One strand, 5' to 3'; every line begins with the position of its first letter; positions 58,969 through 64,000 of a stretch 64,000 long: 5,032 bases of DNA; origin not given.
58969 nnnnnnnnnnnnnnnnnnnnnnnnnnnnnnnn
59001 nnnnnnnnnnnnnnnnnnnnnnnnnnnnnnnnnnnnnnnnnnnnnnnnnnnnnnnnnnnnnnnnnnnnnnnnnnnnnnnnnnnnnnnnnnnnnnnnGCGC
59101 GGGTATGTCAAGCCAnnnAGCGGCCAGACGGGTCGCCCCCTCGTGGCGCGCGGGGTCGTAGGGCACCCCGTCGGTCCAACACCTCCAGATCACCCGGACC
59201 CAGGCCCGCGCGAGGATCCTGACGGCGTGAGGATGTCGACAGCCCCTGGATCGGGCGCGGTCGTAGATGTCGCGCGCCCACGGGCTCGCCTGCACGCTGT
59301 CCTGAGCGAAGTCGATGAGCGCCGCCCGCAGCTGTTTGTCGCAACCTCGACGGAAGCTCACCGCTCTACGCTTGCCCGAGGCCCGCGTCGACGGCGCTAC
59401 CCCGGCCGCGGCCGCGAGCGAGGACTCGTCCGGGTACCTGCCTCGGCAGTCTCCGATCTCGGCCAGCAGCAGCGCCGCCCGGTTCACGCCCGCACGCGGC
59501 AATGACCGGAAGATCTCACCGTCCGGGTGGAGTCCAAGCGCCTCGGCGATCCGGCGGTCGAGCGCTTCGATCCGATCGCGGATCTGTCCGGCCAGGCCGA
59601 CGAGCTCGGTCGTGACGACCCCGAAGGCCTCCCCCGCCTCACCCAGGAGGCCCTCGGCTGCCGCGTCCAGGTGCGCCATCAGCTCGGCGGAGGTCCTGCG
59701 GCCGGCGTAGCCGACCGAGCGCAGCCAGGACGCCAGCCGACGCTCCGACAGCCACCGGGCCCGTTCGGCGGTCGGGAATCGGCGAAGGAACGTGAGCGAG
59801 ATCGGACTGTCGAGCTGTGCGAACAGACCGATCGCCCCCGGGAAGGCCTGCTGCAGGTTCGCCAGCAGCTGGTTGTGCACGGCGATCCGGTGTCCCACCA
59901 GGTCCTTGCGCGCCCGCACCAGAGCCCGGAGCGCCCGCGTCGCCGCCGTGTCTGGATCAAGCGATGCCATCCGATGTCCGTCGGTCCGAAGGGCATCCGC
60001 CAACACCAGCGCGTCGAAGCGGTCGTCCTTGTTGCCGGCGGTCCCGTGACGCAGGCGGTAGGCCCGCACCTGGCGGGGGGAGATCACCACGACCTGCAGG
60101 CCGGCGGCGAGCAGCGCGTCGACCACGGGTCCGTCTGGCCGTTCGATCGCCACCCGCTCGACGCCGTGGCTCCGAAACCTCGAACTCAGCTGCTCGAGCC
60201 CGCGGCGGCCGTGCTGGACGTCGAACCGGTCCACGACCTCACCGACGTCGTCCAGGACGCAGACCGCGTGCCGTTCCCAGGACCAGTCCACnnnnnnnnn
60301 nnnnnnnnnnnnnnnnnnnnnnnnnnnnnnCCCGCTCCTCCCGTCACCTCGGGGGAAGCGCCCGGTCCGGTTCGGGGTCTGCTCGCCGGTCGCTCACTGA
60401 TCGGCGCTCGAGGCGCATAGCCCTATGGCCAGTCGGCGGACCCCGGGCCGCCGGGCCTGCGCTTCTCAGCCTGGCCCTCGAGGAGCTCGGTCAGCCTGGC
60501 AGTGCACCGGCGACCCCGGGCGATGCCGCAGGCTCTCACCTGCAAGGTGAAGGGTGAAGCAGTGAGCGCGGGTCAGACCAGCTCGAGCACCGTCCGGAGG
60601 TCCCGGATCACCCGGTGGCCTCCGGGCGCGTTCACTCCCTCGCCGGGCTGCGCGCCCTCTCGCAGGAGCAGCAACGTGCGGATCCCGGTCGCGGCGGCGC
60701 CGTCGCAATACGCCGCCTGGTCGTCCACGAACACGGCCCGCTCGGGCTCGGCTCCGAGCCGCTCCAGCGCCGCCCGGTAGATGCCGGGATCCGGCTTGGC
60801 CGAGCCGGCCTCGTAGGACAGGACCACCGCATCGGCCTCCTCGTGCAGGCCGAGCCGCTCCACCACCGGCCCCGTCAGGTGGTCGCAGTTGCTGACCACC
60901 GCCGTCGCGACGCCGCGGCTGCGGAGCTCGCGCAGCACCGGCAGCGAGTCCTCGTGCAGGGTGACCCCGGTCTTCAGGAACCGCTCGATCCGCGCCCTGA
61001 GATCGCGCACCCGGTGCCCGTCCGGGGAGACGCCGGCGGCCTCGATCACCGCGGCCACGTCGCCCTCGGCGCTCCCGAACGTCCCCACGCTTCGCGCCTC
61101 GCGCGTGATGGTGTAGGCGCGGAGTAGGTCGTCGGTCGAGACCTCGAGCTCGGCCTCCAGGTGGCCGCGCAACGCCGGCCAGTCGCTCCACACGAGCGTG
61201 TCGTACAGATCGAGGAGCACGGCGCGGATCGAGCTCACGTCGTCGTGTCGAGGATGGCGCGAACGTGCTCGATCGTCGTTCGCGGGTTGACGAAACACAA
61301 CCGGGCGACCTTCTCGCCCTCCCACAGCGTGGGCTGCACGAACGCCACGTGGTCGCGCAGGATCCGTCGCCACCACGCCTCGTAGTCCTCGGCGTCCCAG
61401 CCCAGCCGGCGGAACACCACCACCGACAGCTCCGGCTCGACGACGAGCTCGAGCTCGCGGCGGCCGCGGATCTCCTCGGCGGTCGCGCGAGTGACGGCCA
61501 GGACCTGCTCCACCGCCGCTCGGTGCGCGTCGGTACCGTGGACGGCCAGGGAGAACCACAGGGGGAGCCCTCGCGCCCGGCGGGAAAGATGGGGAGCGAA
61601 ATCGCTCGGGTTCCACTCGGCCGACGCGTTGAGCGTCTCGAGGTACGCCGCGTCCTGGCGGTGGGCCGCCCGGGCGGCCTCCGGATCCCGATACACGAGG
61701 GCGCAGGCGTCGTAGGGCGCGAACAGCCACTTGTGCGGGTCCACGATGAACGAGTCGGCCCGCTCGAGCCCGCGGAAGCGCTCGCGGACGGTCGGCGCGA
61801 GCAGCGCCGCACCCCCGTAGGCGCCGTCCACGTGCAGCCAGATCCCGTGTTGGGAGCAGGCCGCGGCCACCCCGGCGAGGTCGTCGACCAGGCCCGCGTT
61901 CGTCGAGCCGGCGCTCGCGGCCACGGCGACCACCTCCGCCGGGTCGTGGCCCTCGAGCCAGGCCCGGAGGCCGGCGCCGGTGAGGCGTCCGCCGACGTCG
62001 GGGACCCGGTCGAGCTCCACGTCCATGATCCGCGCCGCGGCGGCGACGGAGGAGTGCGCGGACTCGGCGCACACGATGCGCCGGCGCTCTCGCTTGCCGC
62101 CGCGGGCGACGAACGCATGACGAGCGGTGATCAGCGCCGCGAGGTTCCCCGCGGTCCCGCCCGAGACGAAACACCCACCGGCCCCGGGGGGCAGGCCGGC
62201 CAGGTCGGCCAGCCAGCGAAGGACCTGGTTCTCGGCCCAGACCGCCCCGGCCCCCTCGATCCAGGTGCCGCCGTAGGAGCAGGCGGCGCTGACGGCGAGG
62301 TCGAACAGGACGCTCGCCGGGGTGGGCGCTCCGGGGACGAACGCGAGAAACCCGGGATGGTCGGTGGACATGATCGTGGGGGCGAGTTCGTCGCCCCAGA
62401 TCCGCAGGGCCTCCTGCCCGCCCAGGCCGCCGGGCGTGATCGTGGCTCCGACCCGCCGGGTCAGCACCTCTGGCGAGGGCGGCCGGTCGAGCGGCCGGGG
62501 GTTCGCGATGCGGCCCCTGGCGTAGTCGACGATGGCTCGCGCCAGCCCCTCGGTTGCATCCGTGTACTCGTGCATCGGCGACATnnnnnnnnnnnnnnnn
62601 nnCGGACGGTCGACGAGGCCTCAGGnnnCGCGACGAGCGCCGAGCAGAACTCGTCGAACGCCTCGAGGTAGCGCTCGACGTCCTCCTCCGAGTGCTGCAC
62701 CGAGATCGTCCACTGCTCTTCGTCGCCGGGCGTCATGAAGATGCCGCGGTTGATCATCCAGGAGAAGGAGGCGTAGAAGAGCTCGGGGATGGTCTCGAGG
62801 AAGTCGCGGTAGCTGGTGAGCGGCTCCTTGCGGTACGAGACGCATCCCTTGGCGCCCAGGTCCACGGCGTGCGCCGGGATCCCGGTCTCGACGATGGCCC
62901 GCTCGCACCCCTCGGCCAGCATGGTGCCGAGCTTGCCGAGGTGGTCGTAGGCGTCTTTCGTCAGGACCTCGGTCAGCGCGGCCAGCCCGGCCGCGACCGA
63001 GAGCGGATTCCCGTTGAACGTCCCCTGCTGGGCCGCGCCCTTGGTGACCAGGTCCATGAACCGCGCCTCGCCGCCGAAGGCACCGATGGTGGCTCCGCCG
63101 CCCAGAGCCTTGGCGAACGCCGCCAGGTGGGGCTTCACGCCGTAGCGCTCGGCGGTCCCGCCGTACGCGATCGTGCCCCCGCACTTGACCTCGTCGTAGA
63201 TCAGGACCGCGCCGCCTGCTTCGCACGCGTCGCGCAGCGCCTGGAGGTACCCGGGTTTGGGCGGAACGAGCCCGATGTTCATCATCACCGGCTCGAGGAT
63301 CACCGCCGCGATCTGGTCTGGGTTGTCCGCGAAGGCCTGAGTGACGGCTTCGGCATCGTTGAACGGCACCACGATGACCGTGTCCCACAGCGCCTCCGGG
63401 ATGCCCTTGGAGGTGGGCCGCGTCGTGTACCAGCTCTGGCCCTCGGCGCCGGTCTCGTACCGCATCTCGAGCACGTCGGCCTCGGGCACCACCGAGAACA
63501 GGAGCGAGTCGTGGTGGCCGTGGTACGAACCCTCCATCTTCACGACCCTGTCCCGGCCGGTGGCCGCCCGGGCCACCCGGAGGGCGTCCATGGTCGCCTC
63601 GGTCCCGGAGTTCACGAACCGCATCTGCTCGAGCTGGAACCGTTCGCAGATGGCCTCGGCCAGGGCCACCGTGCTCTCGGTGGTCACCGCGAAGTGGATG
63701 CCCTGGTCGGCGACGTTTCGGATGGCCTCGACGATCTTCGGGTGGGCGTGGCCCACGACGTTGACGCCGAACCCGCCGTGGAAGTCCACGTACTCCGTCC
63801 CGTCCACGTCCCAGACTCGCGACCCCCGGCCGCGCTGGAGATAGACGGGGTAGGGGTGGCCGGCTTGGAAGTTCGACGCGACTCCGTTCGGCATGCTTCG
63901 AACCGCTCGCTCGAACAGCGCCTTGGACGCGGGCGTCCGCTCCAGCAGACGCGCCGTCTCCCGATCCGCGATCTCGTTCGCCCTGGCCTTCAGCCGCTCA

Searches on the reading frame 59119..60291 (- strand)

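Call 54: search_protein_families(library=pfam, proteins=[window:59119-60291:-])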
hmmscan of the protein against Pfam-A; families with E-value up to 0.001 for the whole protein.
window:59119-60291:- (391 aa): 2 families
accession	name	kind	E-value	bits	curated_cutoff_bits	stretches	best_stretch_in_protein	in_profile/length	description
PF01548.23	DEDD_Tnp_IS110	-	1.2e-32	113.3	29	1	1-151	3-155/155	Transposase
PF02371.22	Transposase_20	-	1.6e-15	57.7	21.3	1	259-343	2-86/87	Transposase IS116/IS110/IS902 family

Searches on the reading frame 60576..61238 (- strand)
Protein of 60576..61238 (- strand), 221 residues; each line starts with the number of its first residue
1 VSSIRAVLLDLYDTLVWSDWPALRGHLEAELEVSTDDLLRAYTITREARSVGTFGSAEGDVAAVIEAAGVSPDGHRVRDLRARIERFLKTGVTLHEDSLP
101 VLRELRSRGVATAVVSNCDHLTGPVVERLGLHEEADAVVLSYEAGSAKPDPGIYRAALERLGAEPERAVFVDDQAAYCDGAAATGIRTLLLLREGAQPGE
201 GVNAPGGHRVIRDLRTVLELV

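Call 60: search_protein_families(library=ncbifam, proteins=[window:60576-61238:-], max_evalue=1e-10)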
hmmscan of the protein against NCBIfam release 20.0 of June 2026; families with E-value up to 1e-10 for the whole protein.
window:60576-61238:- (221 aa): 11 families
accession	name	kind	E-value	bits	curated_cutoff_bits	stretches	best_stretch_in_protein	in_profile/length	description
TIGR02252.1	DREG-2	subfamily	4.1e-20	72.4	155.2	1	93-189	105-202/203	HAD hydrolase, REG-2-like, family IA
TIGR02253.1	CTE7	subfamily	1.4e-16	60.9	169.75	1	4-215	2-218/221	TIGR02253 family HAD-type hydrolase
TIGR01509.1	HAD-SF-IA-v3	subfamily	1.3e-15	57.9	29.4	1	82-190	54-153/154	HAD-IA family hydrolase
TIGR01428.1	HAD_type_II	equivalog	6e-14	52.5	125.4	1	4-197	1-196/197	haloacid dehalogenase type II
NF053830.1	RUBPPhHalo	equivalog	1.2e-13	51.2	330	1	92-219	102-232/234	ribulose-1,5-bisphosphate 5-phosphatase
TIGR01449.2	PGP_bact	equivalog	3e-13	49.8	180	1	61-214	49-206/213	phosphoglycolate phosphatase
TIGR02247.1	HAD-1A3-hyp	subfamily_domain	6.3e-13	48.9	125.4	1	92-191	93-195/211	epoxide hydrolase N-terminal domain-like phosphatase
TIGR01454.1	AHBA_synth_RP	hypoth_equivalog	3.2e-12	46.5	246.65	1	88-214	70-196/205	AHBA synthesis associated protein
TIGR02009.1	PGMB-YQAB-SF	subfamily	1.9e-11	44.5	153.35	1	89-189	85-184/186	beta-phosphoglucomutase family hydrolase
NF006991.0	PRK09456.1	equivalog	7.6e-11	42.1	295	0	92-191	83-184/199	glucose-1-phosphatase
TIGR02254.1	YjjG_YfnB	equivalog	8.1e-11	41.8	159.9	0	78-199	82-205/223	YjjG family noncanonical pyrimidine nucleotidase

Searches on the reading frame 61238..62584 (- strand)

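Call 54: search_protein_families(library=pfam, proteins=[window:61238-62584:-])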
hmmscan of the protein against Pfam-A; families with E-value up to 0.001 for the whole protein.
window:61238-62584:- (449 aa): 3 families
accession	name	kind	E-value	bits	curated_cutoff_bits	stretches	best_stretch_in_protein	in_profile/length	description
PF00282.25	Pyridoxal_deC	-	6.1e-57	193.5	27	1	66-392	29-373/375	Pyridoxal-dependent decarboxylase conserved domain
PF01212.27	Beta_elim_lyase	-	5.3e-05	23.1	27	1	137-310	50-222/288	Beta-eliminating lyase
PF00266.25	Aminotran_5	-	0.00014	21.4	21.5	1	139-255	66-177/371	Aminotransferase class-V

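Call 60: search_protein_families(library=ncbifam, proteins=[window:61238-62584:-], max_evalue=1e-10)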
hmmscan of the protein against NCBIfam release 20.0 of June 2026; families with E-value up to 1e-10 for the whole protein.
window:61238-62584:- (449 aa): 4 families
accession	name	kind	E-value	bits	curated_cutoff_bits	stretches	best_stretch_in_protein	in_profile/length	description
NF052646.1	DABADecarRhbB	equivalog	2.9e-48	164.7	900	1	95-447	116-477/491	L-2,4-diaminobutyrate decarboxylase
TIGR03799.1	NOD_PanD_pyr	equivalog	3.5e-28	98.3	606.1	1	167-393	209-437/522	pyridoxal-dependent aspartate 1-decarboxylase PanP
TIGR03812.1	tyr_de_CO2_Arch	equivalog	2.5e-27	95.7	299.4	1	113-393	56-326/375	tyrosine decarboxylase MfnA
NF002748.0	PRK02769.1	equivalog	1.1e-11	44.1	305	1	118-391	67-328/382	histidine decarboxylase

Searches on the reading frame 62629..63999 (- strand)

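Call 54: search_protein_families(library=pfam, proteins=[window:62629-63999:-])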
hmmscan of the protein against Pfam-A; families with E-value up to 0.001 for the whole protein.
window:62629-63999:- (457 aa): 1 family
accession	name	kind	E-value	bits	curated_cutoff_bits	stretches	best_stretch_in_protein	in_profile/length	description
PF00202.27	Aminotran_3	-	8e-61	206.4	30.5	1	48-366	7-327/403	Aminotransferase class-III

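Call 60: search_protein_families(library=ncbifam, proteins=[window:62629-63999:-], max_evalue=1e-10)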
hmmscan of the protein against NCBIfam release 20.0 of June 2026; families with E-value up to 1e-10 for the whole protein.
window:62629-63999:- (457 aa): 67 families (the best 25 are shown)
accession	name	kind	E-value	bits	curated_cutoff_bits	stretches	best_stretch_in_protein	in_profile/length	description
NF000818.0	PRK00062.1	subfamily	3.1e-120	401.8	398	1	23-455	4-427/429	glutamate-1-semialdehyde 2,1-aminomutase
TIGR00713.1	hemL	equivalog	2.1e-112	375.9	527.3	1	25-451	2-419/423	glutamate-1-semialdehyde 2,1-aminomutase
NF041362.1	GntE_guanitoxin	equivalog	2.5e-110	369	525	1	21-443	4-424/426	guanitoxin biosynthesis PLP-dependent transaminase GntE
NF009055.0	PRK12389.1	equivalog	4.1e-102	342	637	1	24-455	5-428/431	glutamate-1-semialdehyde 2,1-aminomutase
NF005453.0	PRK07046.1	subfamily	2.7e-73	247.1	425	1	4-456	9-452/453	transaminase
NF001864.0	PRK00615.1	equivalog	5.9e-70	236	706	1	26-442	8-416/433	glutamate-1-semialdehyde aminotransferase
NF002874.0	PRK03244.1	equivalog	1.2e-56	192.2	457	2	192-366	149-320/399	acetylornithine transaminase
TIGR00707.1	argD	subfamily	1.8e-54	185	410.05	2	202-371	146-312/381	acetylornithine/succinylornithine family transaminase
NF004856.0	PRK06209.1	equivalog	1.9e-54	184.9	486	2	192-452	160-413/450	glutamate-1-semialdehyde 2,1-aminomutase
NF005993.0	PRK08117.1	subfamily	6.1e-53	180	574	1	35-363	11-341/433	aspartate aminotransferase family protein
NF004426.0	PRK05769.1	equivalog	1.2e-46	159.4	552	2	37-162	25-154/441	acetyl ornithine aminotransferase family protein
NF003468.0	PRK05093.1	subfamily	1.1e-45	156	522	1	52-354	25-310/405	acetylornithine/succinyldiaminopimelate transaminase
NF049976.1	AmadipTransam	equivalog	6.9e-45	153.7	650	1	50-348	14-309/416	2-aminoadipate transaminase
NF042418.1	LysJ_Th_th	equivalog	7.4e-45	153.5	700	1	52-363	20-310/386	[LysW]-aminoadipate semialdehyde transaminase LysJ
NF002325.0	PRK01278.1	subfamily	1.3e-44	152.4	372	2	206-366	155-312/395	acetylornithine transaminase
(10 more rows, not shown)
